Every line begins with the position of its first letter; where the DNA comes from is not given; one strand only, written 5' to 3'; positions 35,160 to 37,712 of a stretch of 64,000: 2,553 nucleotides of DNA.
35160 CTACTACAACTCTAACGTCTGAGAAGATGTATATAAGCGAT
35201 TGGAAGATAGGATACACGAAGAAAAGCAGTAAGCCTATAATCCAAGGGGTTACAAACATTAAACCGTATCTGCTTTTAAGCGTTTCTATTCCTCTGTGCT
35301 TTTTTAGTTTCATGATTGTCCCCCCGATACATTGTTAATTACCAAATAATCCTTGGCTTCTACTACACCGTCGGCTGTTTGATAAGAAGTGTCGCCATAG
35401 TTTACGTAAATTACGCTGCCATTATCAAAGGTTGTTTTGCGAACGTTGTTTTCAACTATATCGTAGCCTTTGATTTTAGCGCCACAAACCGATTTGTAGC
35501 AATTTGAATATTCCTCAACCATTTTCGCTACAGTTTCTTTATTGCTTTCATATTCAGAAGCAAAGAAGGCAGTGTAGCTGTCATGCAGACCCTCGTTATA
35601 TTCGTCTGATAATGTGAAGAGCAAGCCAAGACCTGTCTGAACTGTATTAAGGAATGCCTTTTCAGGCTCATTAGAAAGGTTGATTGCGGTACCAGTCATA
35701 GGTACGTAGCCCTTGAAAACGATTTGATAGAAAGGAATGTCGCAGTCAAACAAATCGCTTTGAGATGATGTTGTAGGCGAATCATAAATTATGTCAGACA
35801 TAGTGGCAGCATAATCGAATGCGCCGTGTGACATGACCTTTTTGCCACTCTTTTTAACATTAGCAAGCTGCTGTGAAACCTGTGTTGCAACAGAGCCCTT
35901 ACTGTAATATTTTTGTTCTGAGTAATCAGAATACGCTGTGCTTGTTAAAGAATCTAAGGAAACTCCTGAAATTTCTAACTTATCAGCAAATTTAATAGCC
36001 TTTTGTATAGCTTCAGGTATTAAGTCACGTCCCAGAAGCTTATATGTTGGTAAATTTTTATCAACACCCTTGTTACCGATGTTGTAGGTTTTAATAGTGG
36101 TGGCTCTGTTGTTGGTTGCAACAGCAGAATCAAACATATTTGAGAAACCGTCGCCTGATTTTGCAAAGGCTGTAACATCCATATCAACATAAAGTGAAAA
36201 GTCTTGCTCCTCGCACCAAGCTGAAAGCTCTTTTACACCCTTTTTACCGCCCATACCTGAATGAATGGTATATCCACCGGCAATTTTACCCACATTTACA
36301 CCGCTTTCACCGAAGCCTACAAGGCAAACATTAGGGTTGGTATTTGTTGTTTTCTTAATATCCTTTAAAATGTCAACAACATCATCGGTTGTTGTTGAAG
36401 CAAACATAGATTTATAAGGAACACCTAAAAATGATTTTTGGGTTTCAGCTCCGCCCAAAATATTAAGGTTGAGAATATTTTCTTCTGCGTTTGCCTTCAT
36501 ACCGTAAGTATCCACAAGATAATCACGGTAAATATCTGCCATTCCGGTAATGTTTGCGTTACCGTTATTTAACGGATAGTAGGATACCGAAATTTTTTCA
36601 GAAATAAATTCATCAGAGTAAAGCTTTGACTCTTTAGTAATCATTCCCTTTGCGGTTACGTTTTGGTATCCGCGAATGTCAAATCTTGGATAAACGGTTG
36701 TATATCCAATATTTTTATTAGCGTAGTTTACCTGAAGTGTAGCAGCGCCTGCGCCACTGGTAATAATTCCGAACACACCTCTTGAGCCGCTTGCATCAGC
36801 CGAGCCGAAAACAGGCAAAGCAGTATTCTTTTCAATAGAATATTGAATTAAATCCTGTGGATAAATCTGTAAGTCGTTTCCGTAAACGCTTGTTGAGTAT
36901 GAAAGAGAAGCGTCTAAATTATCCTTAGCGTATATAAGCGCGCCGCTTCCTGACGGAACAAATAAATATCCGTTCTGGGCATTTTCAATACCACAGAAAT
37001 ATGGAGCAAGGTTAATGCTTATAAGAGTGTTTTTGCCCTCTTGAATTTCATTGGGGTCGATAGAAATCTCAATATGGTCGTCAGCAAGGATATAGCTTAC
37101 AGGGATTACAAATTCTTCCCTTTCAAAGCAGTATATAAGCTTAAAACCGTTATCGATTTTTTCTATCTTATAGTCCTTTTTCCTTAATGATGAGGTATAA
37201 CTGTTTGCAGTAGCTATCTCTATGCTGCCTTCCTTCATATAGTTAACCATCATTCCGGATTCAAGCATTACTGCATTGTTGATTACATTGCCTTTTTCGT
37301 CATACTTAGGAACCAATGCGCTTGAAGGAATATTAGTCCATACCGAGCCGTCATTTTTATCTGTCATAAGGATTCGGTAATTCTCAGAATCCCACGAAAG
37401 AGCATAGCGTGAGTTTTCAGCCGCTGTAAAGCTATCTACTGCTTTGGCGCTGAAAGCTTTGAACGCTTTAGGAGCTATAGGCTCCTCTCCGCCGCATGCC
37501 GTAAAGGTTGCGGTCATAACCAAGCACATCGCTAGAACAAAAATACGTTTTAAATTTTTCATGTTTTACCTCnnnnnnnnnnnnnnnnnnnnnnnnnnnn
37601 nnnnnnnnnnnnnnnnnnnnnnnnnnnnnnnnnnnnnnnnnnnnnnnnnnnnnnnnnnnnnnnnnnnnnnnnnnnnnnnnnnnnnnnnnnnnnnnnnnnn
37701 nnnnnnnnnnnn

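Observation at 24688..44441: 20-kb single-strand glycan capture/import locus with two ATPase-less ABC importers and several unassignable surface proteins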

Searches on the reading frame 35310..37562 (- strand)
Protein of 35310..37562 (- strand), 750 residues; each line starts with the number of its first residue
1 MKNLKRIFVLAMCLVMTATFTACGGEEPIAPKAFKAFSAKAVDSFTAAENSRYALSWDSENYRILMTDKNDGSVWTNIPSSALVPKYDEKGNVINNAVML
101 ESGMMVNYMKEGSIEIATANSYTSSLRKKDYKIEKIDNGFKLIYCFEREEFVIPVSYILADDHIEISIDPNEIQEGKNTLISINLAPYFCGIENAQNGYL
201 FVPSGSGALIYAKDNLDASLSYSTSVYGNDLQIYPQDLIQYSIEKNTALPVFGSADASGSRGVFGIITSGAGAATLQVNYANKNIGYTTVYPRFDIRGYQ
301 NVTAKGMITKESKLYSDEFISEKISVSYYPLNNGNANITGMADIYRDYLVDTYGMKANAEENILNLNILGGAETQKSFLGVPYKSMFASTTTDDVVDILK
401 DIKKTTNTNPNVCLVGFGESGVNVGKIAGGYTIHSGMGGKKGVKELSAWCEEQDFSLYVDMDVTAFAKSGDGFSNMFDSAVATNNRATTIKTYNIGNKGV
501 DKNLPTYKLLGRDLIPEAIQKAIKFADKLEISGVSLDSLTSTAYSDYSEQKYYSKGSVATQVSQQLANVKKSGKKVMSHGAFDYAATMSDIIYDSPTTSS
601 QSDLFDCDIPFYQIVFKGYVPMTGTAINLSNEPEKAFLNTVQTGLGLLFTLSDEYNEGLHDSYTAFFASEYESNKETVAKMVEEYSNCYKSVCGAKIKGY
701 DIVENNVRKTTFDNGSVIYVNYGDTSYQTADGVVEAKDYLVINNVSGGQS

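Call 4: search_protein_families(library=pfam, proteins=[window:35310-37562:-], max_evalue=0.01)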
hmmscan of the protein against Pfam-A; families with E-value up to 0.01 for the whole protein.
window:35310-37562:- (750 aa): 1 family
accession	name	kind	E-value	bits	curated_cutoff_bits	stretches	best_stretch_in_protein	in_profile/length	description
PF18952.6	DUF5696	-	3.1e-138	462.4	25.6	1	131-739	2-612/612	Family of unknown function (DUF5696)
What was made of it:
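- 35310..37562 (-): 750-aa lipoprotein, Pfam DUF5696: N-terminal beta-sandwich, (beta/alpha)8 barrel and C-terminal beta-sandwich, with a GH129/GH101-like fold; a putative surface alpha-glycosidase. DUF5696 3.1e-138 (call 4).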

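Call 11: search_protein_families(library=ncbifam, proteins=[window:35310-37562:-], max_evalue=0.01)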
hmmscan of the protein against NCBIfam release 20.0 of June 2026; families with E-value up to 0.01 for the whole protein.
window:35310-37562:- (750 aa): 0 families

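Call 12: search_solved_structures(query=window:35310-37562:-, max_evalue=1, show_alignments=2)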
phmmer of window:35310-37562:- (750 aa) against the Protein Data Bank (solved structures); distinct sequences matched with E-value up to 1: 0.
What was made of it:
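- On GH129 / GH101 (alpha-GalNAc-ase type): A single-sequence PDB search finds nothing (call 12).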

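Call 14: find_homologous_proteins(query=window:35310-37562:-, max_evalue=0.00001)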
Query window:35310-37562:- (750 aa): 284 proteins with E <= 0.00001 among 8000 candidates; the best 120 are listed.
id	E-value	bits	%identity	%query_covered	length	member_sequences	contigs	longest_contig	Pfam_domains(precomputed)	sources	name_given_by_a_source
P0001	0.0e+0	1655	99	100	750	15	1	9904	PF18952.7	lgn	-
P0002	2.2e-225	768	47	99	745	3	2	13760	PF18952.7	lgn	-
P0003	1.7e-223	762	46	99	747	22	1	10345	PF18952.7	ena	-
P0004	2.1e-223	762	48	97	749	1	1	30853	PF18952.7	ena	-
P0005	2.7e-222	758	48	99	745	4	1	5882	PF18952.7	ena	-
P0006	5.0e-214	731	46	99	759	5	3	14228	PF18952.7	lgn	-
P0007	1.3e-210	719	46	99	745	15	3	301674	PF18952.7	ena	-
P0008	2.8e-200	685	45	99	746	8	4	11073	PF18952.7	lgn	-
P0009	2.2e-177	610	40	99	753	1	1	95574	PF18952.7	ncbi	-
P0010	1.0e-173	598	41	94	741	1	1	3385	PF18952.7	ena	-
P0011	1.0e-159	551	40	99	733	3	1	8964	PF18952.7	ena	-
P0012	4.7e-156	539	40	98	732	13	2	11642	PF18952.7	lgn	-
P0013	4.9e-156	539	39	98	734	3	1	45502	PF18952.7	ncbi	-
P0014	1.3e-155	538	40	98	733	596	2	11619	PF18952.7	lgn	-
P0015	1.4e-155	538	39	98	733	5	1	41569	PF18952.7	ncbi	-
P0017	1.5e-154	534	39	96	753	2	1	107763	PF18952.7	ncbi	-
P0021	6.5e-149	516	38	98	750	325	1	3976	PF18952.7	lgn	-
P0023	1.3e-148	515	38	98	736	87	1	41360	PF18952.7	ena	-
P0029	1.5e-145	504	36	99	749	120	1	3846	PF18952.7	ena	-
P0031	5.0e-145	503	37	99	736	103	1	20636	PF18952.7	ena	-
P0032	1.3e-144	501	37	99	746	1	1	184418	PF18952.7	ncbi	-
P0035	5.5e-143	496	37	98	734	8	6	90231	PF18952.7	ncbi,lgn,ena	-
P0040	6.8e-142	492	36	97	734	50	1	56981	PF18952.7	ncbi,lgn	-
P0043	4.6e-140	486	37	94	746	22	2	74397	PF18952.7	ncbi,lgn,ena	-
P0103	2.9e-128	447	35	99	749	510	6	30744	PF18952.7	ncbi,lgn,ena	-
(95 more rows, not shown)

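Call 17: find_related_loci(query=A1, collection=genome_contigs, flank=10000)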
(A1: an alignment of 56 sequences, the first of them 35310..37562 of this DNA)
Query A1 (750 aa) in genome_contigs; peptide patterns used: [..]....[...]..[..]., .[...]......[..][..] (x = any residue, [..] = any of these).
357 stretches matched a pattern; 315 encode a relative of the query (tblastn E <= 1e-3); the best 80 are kept; 80 distinct loci.
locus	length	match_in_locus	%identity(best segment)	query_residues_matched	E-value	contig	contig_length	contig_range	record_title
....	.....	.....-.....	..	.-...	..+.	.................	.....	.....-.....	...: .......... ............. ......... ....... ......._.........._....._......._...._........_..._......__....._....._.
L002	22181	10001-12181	39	2-740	3e-163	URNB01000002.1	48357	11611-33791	uncultured Ruminococcaceae bacterium isolate UMGS1148 genome assembly, contig: NODE_437_length_48357_cov_6.137406, whole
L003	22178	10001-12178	39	5-740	3e-161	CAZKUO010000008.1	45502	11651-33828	MAG TPA_asm: uncultured Ruminococcus sp. isolate SRP313737_co1_371 genome assembly, contig: NODE_1335_length_45502_cov_1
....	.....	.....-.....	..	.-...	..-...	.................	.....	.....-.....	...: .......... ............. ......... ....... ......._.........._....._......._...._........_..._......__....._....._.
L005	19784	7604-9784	40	19-741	2e-157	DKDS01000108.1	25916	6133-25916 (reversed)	MAG TPA_asm: Ruminococcaceae bacterium UBA6842 UBA6842_contig_448, whole genome shotgun sequence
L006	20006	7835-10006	39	23-740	2e-155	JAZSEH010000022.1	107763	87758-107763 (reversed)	MAG: Acutalibacteraceae bacterium isolate T1900044591_TS20190057.MAGScoT_cleanbin_000012 SGB_634_k141_312609, whole geno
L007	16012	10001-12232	37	4-740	1e-153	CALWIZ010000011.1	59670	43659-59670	MAG: uncultured Clostridia bacterium isolate BRZ_DH__bin49 genome assembly, contig: BRZ_DH__NODE_556_length_59670_cov_6.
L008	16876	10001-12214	37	2-742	2e-153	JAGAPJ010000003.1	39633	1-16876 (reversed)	MAG: Clostridia bacterium isolate RGIG8652 Water_deer_Cecum.Co__c16297, whole genome shotgun sequence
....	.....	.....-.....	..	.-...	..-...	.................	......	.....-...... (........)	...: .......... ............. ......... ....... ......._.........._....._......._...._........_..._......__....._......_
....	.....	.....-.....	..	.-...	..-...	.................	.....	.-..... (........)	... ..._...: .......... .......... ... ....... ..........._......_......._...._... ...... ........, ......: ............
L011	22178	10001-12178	37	5-740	4e-150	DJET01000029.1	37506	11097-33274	MAG TPA_asm: Ruminococcaceae bacterium UBA5891 UBA5891_contig_1035, whole genome shotgun sequence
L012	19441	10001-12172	37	16-742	5e-149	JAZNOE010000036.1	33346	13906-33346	MAG: Acutalibacteraceae bacterium isolate T1900044652_TS20190118.MAGScoT_cleanbin_000100 SGB_1444_k141_1597996, whole ge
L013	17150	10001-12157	37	21-742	2e-147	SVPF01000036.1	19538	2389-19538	MAG: Oscillospiraceae bacterium isolate SIG584 NODE_51550_length_19538_cov_2.596981, whole genome shotgun sequence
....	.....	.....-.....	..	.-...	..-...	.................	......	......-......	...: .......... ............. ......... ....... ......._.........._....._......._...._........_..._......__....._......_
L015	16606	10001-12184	36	2-733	2e-146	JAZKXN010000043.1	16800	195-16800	MAG: Acutalibacteraceae bacterium isolate T1900045118_TC20190112.MAGScoT_cleanbin_000022 SGB_4820_k141_2177631, whole ge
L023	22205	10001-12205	35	5-740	1e-141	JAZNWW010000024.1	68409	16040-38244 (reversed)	MAG: Acutalibacteraceae bacterium isolate T1900044782_TS20190248.MAGScoT_cleanbin_000002 SGB_2575_k141_2044469, whole ge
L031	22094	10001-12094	37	46-749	2e-138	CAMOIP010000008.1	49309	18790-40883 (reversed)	MAG: uncultured Clostridia bacterium isolate SRR873601_bin.6_metaWRAP_v1.3_MAG genome assembly, contig: NODE_1398_length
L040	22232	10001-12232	36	5-746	3e-136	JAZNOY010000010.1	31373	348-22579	MAG: Acutalibacteraceae bacterium isolate T1900044839_TS20190305.MAGScoT_cleanbin_000005 SGB_2931_k141_1915013, whole ge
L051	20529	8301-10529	37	5-741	7e-133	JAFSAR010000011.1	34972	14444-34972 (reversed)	MAG: Clostridia bacterium isolate RGIG2970 Goat_Rectum-1__c491907, whole genome shotgun sequence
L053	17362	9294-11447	37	31-742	4e-139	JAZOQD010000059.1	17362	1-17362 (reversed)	MAG: Acutalibacteraceae bacterium isolate T1900045569_YK20190263.MAGScoT_cleanbin_000044 SGB_7964_k141_2113336, whole ge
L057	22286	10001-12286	35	1-741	5e-132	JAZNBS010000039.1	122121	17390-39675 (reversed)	MAG: Acutalibacteraceae bacterium isolate T1900044741_TS20190207.MAGScoT_cleanbin_000005 SGB_2064_k141_753222, whole gen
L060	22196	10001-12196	34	23-742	2e-131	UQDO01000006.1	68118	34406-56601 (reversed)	uncultured Ruminococcaceae bacterium isolate UMGS172 genome assembly, contig: NODE_413_length_68118_cov_57.736068, whole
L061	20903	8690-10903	35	5-739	5e-131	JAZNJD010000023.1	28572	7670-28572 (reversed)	MAG: Acutalibacteraceae bacterium isolate T1900044681_TS20190147.MAGScoT_cleanbin_000007 SGB_1690_k141_1406606, whole ge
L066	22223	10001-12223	34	2-741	1e-129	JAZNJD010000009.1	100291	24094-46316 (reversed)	MAG: Acutalibacteraceae bacterium isolate T1900044681_TS20190147.MAGScoT_cleanbin_000007 SGB_1690_k141_712186, whole gen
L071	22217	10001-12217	35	4-741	8e-129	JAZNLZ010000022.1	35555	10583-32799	MAG: Acutalibacteraceae bacterium isolate T1900044665_TS20190131.MAGScoT_cleanbin_000019 SGB_1555_k141_541372, whole gen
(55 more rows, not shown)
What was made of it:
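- Copy number: at least 9 assemblies have 2-3 copies among the 80 loci (call 17). The system is found in gut organisms of many hosts (call 17).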

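Call 33: predict_structure(alignment_id=A1)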
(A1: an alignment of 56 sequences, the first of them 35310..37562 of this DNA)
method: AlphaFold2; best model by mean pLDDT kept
length: 750 residues; sequences in the alignment: 56
mean_pLDDT: 90.7   pTM: 0.90
mean pLDDT of the five models: 90.7, 90.4, 89.1, 89.0, 88.8
residues with pLDDT >= 90: 540; 70-90: 168; 50-70: 34; < 50: 8
segments of 3 or more residues with pLDDT < 50: 239-241, 746-750
pLDDT, mean of each block of 10 residues (from residue 1): 81 82 68 85 91 94 93 87 84 86 94 91 93 95 95 97 97 94 95 90 96 83 93 64 81 92 96 96 90 95 65 87 96 92 98 93 97 87 90 98 96 95 91 95 97 96 93 92 86 68 80 96 96 95 93 95 97 96 97 95 91 98 95 95 98 88 83 96 96 96 93 97 95 96 57
secondary structure, 60 per line:
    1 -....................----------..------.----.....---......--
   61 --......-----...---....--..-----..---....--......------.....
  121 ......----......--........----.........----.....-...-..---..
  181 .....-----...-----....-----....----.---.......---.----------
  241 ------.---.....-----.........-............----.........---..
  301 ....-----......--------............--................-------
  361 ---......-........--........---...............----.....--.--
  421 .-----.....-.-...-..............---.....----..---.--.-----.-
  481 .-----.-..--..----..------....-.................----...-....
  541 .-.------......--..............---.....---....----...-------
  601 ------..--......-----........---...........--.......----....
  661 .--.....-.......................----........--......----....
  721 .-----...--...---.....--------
elements in order (helices of 4 or more, strands of 3 or more residues): H2-21 E45-49 E53-58 E63-68 E74-76 H80-83 H98-101 E104-109 E116-120 H121-126 E131-136 E139-146 E151-159 E164-168 E179-185 E191-193 E199-202 E208-211 E220-226 E251-255 E261-269 E274-282 E287-295 E299-304 E310-315 E324-332 H338-353 E364-369 E371-378 E381-388 H392-406 E411-415 H427-431 H439-452 E456-460 E507-510 H512-528 E533-535 H537-541 H550-555 H558-571 E575-579 H583-586 E591-593 H611-616 E622-626 H633-643 E646-652 H657-661 H664-668 H671-692 E697-704 E707-712 E717-721 E727-729 E732-734 E738-742
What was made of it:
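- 35310..37562 (-): AlphaFold pLDDT 90.7, pTM 0.90 (call 33).
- On GH129 / GH101 (alpha-GalNAc-ase type): Model pLDDT 90.7 (call 33).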

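Call 36: fold_search(model_id=the predicted structure, library=pdb)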
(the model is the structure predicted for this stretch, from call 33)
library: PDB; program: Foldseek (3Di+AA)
matches with E <= 10: 1596; with E <= 0.001: 535
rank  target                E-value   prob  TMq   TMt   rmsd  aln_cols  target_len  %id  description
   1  5opq_A                3.4e-34  1.00  0.61  0.69   6.0       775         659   13  A 3,6-anhydro-D-galactosidase produced by Zobellia galactanivorans. This is an exo-lytic enzyme that hydrolyzes termin (released 2017-11-29)
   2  5opq_D                1.6e-33  1.00  0.60  0.68   6.7       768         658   14  A 3,6-anhydro-D-galactosidase produced by Zobellia galactanivorans. This is an exo-lytic enzyme that hydrolyzes termin (released 2017-11-29)
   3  8rzk_A                1.9e-32  1.00  0.63  0.70   6.2       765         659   13  The Michaelis complex of ZgGH129 D486N from Zobellia galactanivorans with neo-b/k-oligo-carrageenan tetrasaccharide (b (released 2024-07-31)
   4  5wzr_A                5.0e-28  1.00  0.62  0.73   6.7       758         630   13  Alpha-N-acetylgalactosaminidase NagBb from Bifidobacterium bifidum - Gal-NHAc-DNJ complex (released 2017-06-07)
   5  5wzr_B                6.5e-28  1.00  0.63  0.73   6.4       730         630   12  Alpha-N-acetylgalactosaminidase NagBb from Bifidobacterium bifidum - Gal-NHAc-DNJ complex (released 2017-06-07)
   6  5wzq_A                8.2e-28  1.00  0.58  0.70   9.2       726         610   12  Alpha-N-acetylgalactosaminidase NagBb from Bifidobacterium bifidum - quadruple mutant (released 2017-06-07)
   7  5wzn_A                1.3e-27  1.00  0.63  0.74   6.5       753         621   12  Alpha-N-acetylgalactosaminidase NagBb from Bifidobacterium bifidum - GalNAc complex (released 2017-06-07)
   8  5wzq_B                4.5e-27  1.00  0.60  0.72   9.1       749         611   12  Alpha-N-acetylgalactosaminidase NagBb from Bifidobacterium bifidum - quadruple mutant (released 2017-06-07)
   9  5wzp_A                6.0e-27  1.00  0.60  0.73   8.8       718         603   11  Alpha-N-acetylgalactosaminidase NagBb from Bifidobacterium bifidum - ligand free (released 2017-06-07)
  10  5wzn_B                8.3e-27  1.00  0.62  0.73   6.5       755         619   12  Alpha-N-acetylgalactosaminidase NagBb from Bifidobacterium bifidum - GalNAc complex (released 2017-06-07)
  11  5wzp_B                1.9e-26  1.00  0.60  0.73   6.4       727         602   12  Alpha-N-acetylgalactosaminidase NagBb from Bifidobacterium bifidum - ligand free (released 2017-06-07)
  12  6qev_B                1.9e-20  1.00  0.44  0.28   9.4       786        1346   10  EngBF DARPin Fusion 4b B6 (released 2019-11-06)
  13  6sh9_B                4.6e-20  1.00  0.44  0.28  10.4       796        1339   10  EngBF DARPin Fusion 4b D12 (released 2019-11-06)
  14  6qfk_A                1.8e-19  1.00  0.44  0.27  10.2       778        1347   11  EngBF DARPin Fusion 4b G10 (released 2019-11-06)
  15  8a19_A                2.6e-19  1.00  0.43  0.27  10.4       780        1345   11  Structure of a leucinostatin derivative determined by host lattice display : L1E4V1 construct (released 2022-12-07)
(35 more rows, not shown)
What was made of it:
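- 35310..37562 (-): Foldseek: 5opq GH129 E 3.4e-34, 5wzr GH129 E 5e-28, GH101 about 1e-19, then GH36 and GH31 (call 36).
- On GH129 / GH101 (alpha-GalNAc-ase type): Foldseek E 3.4e-34 (5opq) and 5e-28 (5wzr), target-normalised TM-score 0.69-0.73, aligned over the whole length (call 36).
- Closest known: GH129. Same: The three-domain architecture and the (beta/alpha)8 barrel fold are shared (Foldseek E 3e-34 to 1e-19, target-normalised TM-score 0.69-0.73; call 36).
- Foldseek hits GH129 at E 3e-34, and then GH101, GH36 and GH31, which are all retaining alpha-glycosidase families (calls 33, 36). Fold matches to active enzymes are strong along the whole length (call 36).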
